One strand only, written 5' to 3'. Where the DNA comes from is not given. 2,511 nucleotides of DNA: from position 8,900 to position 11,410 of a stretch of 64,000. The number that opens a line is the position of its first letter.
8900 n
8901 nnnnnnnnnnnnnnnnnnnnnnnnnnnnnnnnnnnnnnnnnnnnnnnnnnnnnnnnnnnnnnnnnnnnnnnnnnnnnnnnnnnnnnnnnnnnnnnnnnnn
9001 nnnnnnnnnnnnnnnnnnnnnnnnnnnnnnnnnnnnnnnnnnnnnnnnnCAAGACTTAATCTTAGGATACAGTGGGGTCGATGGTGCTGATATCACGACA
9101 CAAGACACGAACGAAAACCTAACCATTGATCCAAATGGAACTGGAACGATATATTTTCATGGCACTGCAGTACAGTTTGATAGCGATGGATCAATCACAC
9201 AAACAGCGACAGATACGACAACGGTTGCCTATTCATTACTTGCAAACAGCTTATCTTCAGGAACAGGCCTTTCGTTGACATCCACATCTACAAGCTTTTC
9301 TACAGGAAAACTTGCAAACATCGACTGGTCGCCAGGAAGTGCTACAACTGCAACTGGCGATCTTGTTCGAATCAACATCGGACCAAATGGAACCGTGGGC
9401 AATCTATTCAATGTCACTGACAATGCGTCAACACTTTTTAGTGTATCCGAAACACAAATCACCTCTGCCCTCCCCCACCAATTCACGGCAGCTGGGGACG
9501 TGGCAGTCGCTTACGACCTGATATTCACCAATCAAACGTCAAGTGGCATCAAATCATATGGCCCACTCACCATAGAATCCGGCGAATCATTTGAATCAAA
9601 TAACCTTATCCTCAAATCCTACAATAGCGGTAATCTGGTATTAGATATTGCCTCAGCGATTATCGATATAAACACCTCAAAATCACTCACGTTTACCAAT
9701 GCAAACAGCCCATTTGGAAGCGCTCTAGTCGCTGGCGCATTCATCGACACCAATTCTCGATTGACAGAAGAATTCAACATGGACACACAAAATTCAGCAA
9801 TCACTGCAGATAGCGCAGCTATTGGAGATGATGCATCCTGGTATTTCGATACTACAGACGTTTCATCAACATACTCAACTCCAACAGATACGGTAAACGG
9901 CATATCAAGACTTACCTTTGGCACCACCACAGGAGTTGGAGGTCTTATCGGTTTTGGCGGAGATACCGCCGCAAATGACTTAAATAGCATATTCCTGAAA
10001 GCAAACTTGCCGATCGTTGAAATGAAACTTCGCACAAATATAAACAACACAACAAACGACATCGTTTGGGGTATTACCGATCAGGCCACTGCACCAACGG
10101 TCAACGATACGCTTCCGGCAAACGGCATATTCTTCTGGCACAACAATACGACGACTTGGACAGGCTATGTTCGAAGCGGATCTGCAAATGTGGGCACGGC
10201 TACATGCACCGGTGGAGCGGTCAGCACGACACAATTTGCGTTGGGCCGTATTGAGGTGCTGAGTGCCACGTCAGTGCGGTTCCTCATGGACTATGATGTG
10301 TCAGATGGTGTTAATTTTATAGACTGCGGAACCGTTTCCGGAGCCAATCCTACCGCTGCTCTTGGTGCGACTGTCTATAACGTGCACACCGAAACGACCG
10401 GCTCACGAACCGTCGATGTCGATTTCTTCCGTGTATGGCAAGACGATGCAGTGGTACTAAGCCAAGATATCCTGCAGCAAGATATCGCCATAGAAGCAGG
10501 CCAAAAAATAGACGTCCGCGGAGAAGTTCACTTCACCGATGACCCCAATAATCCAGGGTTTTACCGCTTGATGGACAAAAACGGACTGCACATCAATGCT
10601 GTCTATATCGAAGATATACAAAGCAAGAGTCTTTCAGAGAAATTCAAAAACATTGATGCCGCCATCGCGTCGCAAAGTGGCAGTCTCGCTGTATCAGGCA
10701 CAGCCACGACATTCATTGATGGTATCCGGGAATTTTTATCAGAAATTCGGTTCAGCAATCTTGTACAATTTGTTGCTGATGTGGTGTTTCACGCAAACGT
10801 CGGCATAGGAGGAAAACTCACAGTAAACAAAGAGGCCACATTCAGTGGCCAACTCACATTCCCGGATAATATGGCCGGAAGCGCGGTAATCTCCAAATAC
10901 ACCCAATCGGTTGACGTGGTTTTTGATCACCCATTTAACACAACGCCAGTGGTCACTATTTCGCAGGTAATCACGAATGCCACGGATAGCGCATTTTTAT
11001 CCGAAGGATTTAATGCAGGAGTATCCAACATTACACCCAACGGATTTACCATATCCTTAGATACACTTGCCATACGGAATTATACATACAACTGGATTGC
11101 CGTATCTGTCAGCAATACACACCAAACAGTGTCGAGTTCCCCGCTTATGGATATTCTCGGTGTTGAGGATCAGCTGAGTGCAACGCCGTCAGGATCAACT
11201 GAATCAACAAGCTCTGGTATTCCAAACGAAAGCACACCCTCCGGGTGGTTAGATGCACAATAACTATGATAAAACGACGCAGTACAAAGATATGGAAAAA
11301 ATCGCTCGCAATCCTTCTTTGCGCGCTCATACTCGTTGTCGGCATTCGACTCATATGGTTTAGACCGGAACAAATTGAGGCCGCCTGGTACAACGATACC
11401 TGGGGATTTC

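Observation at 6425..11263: Unprecedented-looking architecture: tandem MerR/excisionase-type HTH + TM helix + ~600-aa collagen triple-helix stalk + C-terminal H-type-lectin-like head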

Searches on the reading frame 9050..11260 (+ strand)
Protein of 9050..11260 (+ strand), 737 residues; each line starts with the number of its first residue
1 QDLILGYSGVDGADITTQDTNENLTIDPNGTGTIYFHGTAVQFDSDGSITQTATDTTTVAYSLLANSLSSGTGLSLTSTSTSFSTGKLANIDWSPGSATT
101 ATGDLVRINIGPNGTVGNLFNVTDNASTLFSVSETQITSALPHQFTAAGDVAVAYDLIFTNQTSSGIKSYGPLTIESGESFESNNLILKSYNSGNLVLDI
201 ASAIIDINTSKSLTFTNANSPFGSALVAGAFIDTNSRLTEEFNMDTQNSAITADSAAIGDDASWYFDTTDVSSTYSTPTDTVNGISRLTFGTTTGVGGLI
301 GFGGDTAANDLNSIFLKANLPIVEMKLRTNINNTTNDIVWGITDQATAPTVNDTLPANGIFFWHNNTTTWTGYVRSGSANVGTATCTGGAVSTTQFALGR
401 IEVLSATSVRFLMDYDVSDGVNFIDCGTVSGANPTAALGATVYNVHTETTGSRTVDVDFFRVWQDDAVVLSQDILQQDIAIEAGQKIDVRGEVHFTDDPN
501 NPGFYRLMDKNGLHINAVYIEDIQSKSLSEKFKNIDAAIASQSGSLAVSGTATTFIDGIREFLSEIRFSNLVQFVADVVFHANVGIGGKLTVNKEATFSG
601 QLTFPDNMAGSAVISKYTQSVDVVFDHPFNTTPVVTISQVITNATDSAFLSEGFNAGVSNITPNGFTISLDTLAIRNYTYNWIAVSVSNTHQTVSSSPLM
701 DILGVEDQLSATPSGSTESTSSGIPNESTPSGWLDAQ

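Call 3: search_protein_families(library=pfam, proteins=[window:9050-11260:+], max_evalue=1)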
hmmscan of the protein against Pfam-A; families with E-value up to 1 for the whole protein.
window:9050-11260:+ (737 aa): 1 family
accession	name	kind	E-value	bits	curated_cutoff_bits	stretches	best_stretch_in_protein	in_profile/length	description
PF09458.16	H_lectin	-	3.3e-08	34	24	1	621-685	2-67/67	H-type lectin domain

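Call 4: search_protein_families(library=ncbifam, proteins=[window:9050-11260:+], max_evalue=1)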
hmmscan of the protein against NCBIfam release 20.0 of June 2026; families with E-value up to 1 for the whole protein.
window:9050-11260:+ (737 aa): 0 families

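Call 12: find_homologous_proteins(query=window:9065-11260:+, max_evalue=0.001)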
Query window:9065-11260:+ (732 aa): 65 proteins with E <= 0.001 among 8000 candidates.
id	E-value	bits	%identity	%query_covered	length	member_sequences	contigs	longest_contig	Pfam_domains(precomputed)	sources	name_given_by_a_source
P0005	0.0e+0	1400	88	100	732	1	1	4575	PF09458.17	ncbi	-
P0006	1.1e-97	346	77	21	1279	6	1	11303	PF12728.14,PF00376.30,PF01391.24,PF13411.13,PF09458.17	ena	-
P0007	1.5e-95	339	40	84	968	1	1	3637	-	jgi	jgi:hypothetical protein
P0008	4.8e-88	315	60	22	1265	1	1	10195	-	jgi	jgi:hypothetical protein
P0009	9.1e-86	307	63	35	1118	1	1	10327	PF16403.12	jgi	jgi:hypothetical protein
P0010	4.0e-84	302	38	70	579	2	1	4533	-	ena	-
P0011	4.3e-84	302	53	40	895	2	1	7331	-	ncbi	ncbi:MAG: hypothetical protein WBO92_04165, partial [Candidatus Moraniibacteriota bacterium]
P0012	3.2e-81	292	60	35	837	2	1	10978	PF13884.12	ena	-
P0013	1.2e-77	280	40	56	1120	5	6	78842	PF13884.12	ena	-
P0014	1.5e-75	273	61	34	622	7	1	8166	-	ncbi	ncbi:MAG: hypothetical protein WBB68_00470, partial [Candidatus Moraniibacteriota bacterium]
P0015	3.1e-75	272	61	34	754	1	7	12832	-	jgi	jgi:hypothetical protein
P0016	1.2e-74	270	70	19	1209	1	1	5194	PF13884.12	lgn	-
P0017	1.5e-74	270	60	34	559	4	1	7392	-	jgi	jgi:hypothetical protein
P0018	9.5e-72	261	48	25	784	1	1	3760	PF11962.14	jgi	jgi:hypothetical protein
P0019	2.3e-70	256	62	21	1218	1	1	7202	PF09458.17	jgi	jgi:hypothetical protein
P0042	2.5e-37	147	59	20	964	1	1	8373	PF12728.14,PF00376.30,PF13411.13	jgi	jgi:excisionase family DNA binding protein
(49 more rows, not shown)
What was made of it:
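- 8975..9796 (+): Post-collagen fibre segment (aa 851-1124). It includes the widespread 'neck' module at aa ~935-1074 (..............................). The neck module is shared at 55-78% identity with many large Patescibacteria proteins (call 12).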

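Call 14: find_encoding_contigs(protein=P0006, flank=10000)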
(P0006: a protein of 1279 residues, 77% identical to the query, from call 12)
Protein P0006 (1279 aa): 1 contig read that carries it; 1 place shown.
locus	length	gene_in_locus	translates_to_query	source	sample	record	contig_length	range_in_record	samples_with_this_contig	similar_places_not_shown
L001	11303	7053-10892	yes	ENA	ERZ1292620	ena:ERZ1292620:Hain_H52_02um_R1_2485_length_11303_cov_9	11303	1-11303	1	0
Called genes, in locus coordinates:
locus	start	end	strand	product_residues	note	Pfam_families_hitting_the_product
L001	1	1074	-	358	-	?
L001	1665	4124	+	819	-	PF00133:tRNA-synt_1, PF01406:tRNA-synt_1e (faint), PF09334:tRNA-synt_1g, PF13603:tRNA-synt_1_2, PF00133:tRNA-synt_1, PF09334:tRNA-synt_1g, PF08264:Anticodon_1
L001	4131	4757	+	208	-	PF10531:SLBB, PF22461:SLBB_2 (weak), PF12836:HHH_3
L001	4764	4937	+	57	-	-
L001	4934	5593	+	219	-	PF03772:Competence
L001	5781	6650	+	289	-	PF25281:MBL_MAP1B (weak)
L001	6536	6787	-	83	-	-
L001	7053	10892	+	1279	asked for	PF00376:MerR, PF12728:HTH_17 (weak), PF13411:MerR_1 (weak), PF01391:Collagen (weak), PF09458:H_lectin (weak)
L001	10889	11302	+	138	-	?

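Call 15: find_encoding_contigs(protein=P0042, flank=10000)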
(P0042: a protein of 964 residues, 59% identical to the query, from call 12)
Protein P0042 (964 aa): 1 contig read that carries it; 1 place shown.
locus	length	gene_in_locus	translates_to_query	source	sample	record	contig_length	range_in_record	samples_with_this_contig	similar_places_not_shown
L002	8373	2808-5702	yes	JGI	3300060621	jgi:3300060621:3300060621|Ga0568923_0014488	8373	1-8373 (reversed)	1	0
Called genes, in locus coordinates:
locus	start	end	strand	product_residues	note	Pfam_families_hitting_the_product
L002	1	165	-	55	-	?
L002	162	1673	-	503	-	PF00006:ATP-synt_ab, PF00306:ATP-synt_ab_C (weak)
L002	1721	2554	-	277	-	-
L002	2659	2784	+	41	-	-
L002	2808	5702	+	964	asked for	PF00376:MerR, PF12728:HTH_17, PF13411:MerR_1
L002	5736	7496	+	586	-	PF13884:Peptidase_S74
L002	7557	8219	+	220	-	PF05635:23S_rRNA_IVP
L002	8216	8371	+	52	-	?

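Call 25: search_solved_structures(query=window:9065-11260:+, max_evalue=1, show_alignments=2)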
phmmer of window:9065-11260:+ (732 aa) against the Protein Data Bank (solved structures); distinct sequences matched with E-value up to 1: 0.

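Call 45: predict_structure(alignment_id=A3)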
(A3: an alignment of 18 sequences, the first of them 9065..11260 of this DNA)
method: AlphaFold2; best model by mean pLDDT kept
length: 732 residues; sequences in the alignment: 18
mean_pLDDT: 50.8   pTM: 0.37
mean pLDDT of the five models: 50.8, 49.8, 49.4, 49.4, 47.1
residues with pLDDT >= 90: 18; 70-90: 157; 50-70: 134; < 50: 423
segments of 3 or more residues with pLDDT < 50: 1-82, 87-131, 133-137, 155-159, 172-182, 184-244, 276-279, 299-305, 342-347, 460-597, 641-643, 684-732
pLDDT, mean of each block of 10 residues (from residue 1): 33 37 40 40 40 40 42 45 47 42 42 40 39 50 52 48 53 43 44 37 32 30 29 35 51 60 70 55 69 58 51 67 72 77 53 81 80 84 72 83 85 74 77 72 66 65 29 28 28 30 27 25 29 26 26 28 28 26 36 47 83 90 81 71 55 89 88 86 43 31 29 27 27 26
secondary structure, 60 per line:
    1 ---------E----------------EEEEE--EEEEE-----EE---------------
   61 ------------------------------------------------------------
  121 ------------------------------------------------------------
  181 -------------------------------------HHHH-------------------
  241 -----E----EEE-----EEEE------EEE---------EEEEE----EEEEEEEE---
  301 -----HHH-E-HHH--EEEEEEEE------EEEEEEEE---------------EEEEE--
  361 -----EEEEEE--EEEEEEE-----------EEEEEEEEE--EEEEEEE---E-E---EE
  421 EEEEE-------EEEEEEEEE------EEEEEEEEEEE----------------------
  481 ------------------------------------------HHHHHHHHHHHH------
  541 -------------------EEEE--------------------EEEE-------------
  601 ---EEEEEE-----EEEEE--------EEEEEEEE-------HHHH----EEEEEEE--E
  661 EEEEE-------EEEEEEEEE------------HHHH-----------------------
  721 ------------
elements in order (helices of 4 or more, strands of 3 or more residues): E27-31 E34-38 H218-221 E251-253 E259-262 E269-271 E281-285 E290-297 E317-324 E331-338 E354-358 E366-371 E374-380 E392-400 E403-409 E419-425 E433-441 E448-458 H523-534 E560-563 E584-587 E604-609 E615-619 E628-635 H643-646 E651-657 E660-665 E673-681 H694-697
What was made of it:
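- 8975..9796 (+): As a monomer it is poorly modelled (call 45).
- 9797..10444 (+): Concanavalin-A-like (L-type-lectin-like) beta-sandwich (aa ~1125-1340). pLDDT 70-85 (call 45).
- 11120..11263 (+): Ser/Thr/Pro-rich C-terminal tail and TAA stop codon. Low-confidence, unstructured in the model (call 45).
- On H-type lectin domain (PF09458): The domain folds confidently, pLDDT 80-90 (call 45).
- Trimerisation is assumed from collagen chemistry; the monomer model of the fibre is poor (pLDDT about 51, call 45).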

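Call 49: fold_search(model_id=the predicted structure, library=pdb)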
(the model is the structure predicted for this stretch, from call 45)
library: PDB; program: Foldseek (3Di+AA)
matches with E <= 10: 1021; with E <= 0.001: 118
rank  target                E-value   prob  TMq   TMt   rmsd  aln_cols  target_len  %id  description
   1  5mqr                  1.0e-06  1.00  0.20  0.14   4.8       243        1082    8  Sialidase BT_1020 (released 2017-03-22)
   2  8jp4_B                1.3e-06  1.00  0.20  0.43  13.1       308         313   10  Cryo-EM structure of the head region of full-length ERGIC-53 with MCFD2 (form A) (released 2024-04-17)
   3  8jp4_A                1.7e-06  1.00  0.21  0.43  13.0       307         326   10  Cryo-EM structure of the head region of full-length ERGIC-53 with MCFD2 (form A) (released 2024-04-17)
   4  8jp7_A                2.2e-06  1.00  0.20  0.41  17.9       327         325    9  Cryo-EM structure of the head region of full-length ERGIC-53 with MCFD2 (Substate B) (released 2024-04-17)
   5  2a71_A                2.6e-06  1.00  0.19  0.55   5.2       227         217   12  Crystal structure of Emp47p carbohydrate recognition domain (CRD), orthorhombic crystal form (released 2006-01-31)
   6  2a5z_C                2.7e-06  1.00  0.21  0.53   5.1       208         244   15  Crystal Structure of Protein of Unknown Function SO2946 from Shewanella oneidensis MR-1 (released 2005-08-16)
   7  5jow_A                2.7e-06  1.00  0.19  0.26   6.0       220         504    8  Bacteroides ovatus Xyloglucan PUL GH43A (released 2016-08-10)
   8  8jpg_B                2.9e-06  1.00  0.20  0.31  13.9       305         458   10  Cryo-EM structure of full-length ERGIC-53 with MCFD2 (released 2024-04-17)
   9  3zxj_B                3.2e-06  1.00  0.19  0.25   6.9       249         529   13  Engineering the active site of a GH43 glycoside hydrolase generates a biotechnologically significant enzyme that displ (released 2012-04-18)
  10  2a5z_A                3.4e-06  1.00  0.20  0.54   5.8       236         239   15  Crystal Structure of Protein of Unknown Function SO2946 from Shewanella oneidensis MR-1 (released 2005-08-16)
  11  5z5d                  4.0e-06  1.00  0.19  0.26   5.8       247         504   10  Crystal structure of a thermostable glycoside hydrolase family 43 {beta}-1,4-xylosidase from Geobacillus thermoleovorans (released 2018-04-25)
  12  5zbt                  5.6e-06  1.00  0.20  0.60   6.4       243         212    9  Structure of legume lectin-like domain from Entamoeba histolytica (released 2019-02-20)
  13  3zxj_A                6.3e-06  1.00  0.19  0.25   5.9       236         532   14  Engineering the active site of a GH43 glycoside hydrolase generates a biotechnologically significant enzyme that displ (released 2012-04-18)
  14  6ms3_A                7.8e-06  1.00  0.20  0.28   4.7       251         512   12  Crystal structure of the GH43 protein BlXynB mutant (K247S) from Bacillus licheniformis (released 2019-04-17)
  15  3zxl_B                8.2e-06  1.00  0.19  0.25   6.8       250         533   13  Engineering the active site of a GH43 glycoside hydrolase generates a biotechnologically significant enzyme that displ (released 2012-04-18)
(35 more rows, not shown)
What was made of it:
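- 9797..10444 (+): Foldseek against PDB: ERGIC-53/LMAN1, Emp47p and legume-lectin-like carbohydrate-recognition domains, plus GH43 C-terminal domains, E ~1e-6 and TM (target) 0.53-0.60 (call 49).
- On Concanavalin-A-like lectin/glucanase fold: Foldseek against PDB: ERGIC-53, Emp47p and legume-lectin-like domains, E 1e-6 to 1e-5, TM (target) 0.53-0.60 (call 49).
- Checked: An additional concanavalin-A-like beta-sandwich lies at aa ~1125-1340 (calls 45, 49).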

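Call 83: search_protein_families(library=pfam, alignment_id=A9, max_evalue=0.0001)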
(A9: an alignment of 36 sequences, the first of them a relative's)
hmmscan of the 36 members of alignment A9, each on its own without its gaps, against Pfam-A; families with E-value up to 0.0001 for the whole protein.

A. member 1, P0006 (1279 aa): 6 families
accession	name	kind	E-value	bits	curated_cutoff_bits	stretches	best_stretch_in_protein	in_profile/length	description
PF01391.23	Collagen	-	7.9e-22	77.2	27.2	1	386-442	1-57/60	Collagen triple helix repeat (20 copies)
PF00376.29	MerR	-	4.4e-15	55.6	28.2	1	73-108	2-38/38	MerR family regulatory protein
PF12728.13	HTH_17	-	2.2e-12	47.4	27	1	71-120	2-50/51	Helix-turn-helix domain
PF13411.12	MerR_1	-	1.2e-10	41.8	21.6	1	72-117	2-47/69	MerR HTH family regulatory protein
PF09458.16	H_lectin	-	7.6e-07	29.6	24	1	1174-1237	2-66/67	H-type lectin domain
PF13384.12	HTH_23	-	4.8e-05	23.5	24.6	0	71-92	18-39/50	Homeodomain-like domain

B. families by the number of members that match (of 36 scanned): 45 families (the first 25 are shown)
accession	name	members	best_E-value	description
PF00376.29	MerR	36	6.1e-83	MerR family regulatory protein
PF13411.12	MerR_1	36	2.7e-72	MerR HTH family regulatory protein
PF12728.13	HTH_17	36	5.9e-60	Helix-turn-helix domain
PF13518.12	HTH_28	21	3.3e-26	Helix-turn-helix domain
PF13384.12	HTH_23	17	1.1e-30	Homeodomain-like domain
PF13551.12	HTH_29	12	1.7e-25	Winged helix-turn helix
PF02954.25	HTH_8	12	8.3e-20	Bacterial regulatory protein, Fis family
PF01391.23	Collagen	11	3.7e-90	Collagen triple helix repeat (20 copies)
PF01527.26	HTH_Tnp_1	11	3.5e-20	Transposase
PF01381.28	HTH_3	10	1.8e-22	Helix-turn-helix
PF13542.12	HTH_Tnp_ISL3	6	3.8e-22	Helix-turn-helix domain of transposase family ISL3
PF13338.12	AbiEi_4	6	1.1e-17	Transcriptional regulator, AbiEi antitoxin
PF13884.11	Peptidase_S74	6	3.1e-15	Chaperone of endosialidase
PF08220.18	HTH_DeoR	5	1.4e-21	DeoR-like helix-turn-helix domain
PF02042.20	RWP-RK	4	3.3e-26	RWP-RK domain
PF09458.16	H_lectin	2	2.2e-07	H-type lectin domain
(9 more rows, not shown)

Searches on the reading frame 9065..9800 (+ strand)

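Call 93: find_related_loci(query=window:9065-9800:+, collection=viral_contigs, flank=6000)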
Query window:9065-9800:+ (245 aa) in viral_contigs; peptide patterns used: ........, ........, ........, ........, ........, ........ (x = any residue, [..] = any of these).
23 stretches matched a pattern, but none encodes a relative of the query by tblastn (E <= 1e-3).

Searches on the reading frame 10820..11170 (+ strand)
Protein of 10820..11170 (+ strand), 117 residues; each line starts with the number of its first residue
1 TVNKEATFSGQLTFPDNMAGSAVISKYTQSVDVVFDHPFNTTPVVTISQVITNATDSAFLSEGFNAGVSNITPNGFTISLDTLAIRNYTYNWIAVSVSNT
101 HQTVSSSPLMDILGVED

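Call 80: search_solved_structures(query=window:10820-11170:+, max_evalue=10, show_alignments=2)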
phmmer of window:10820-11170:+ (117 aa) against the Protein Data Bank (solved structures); distinct sequences matched with E-value up to 10: 1.
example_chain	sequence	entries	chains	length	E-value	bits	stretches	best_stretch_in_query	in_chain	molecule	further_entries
4h5s_A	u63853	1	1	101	1.1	12.8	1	42-111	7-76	Cytotoxic and regulatory T-cell molecule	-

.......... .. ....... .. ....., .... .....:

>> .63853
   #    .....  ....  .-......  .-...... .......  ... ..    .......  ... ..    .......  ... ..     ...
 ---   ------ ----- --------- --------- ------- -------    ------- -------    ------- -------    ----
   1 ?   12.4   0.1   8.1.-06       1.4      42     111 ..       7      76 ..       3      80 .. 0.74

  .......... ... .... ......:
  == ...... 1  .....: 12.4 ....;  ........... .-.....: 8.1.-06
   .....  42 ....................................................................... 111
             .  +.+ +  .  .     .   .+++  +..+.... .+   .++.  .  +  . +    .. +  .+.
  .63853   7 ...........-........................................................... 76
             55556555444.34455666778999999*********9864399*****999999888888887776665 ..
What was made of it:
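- On H-type lectin domain (PF09458): No solved relative is detectable by sequence (call 80).
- Tried and rejected: Sequence search of the H-lectin region against PDB: no meaningful hit (call 80), so binding-site residues could not be assessed.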
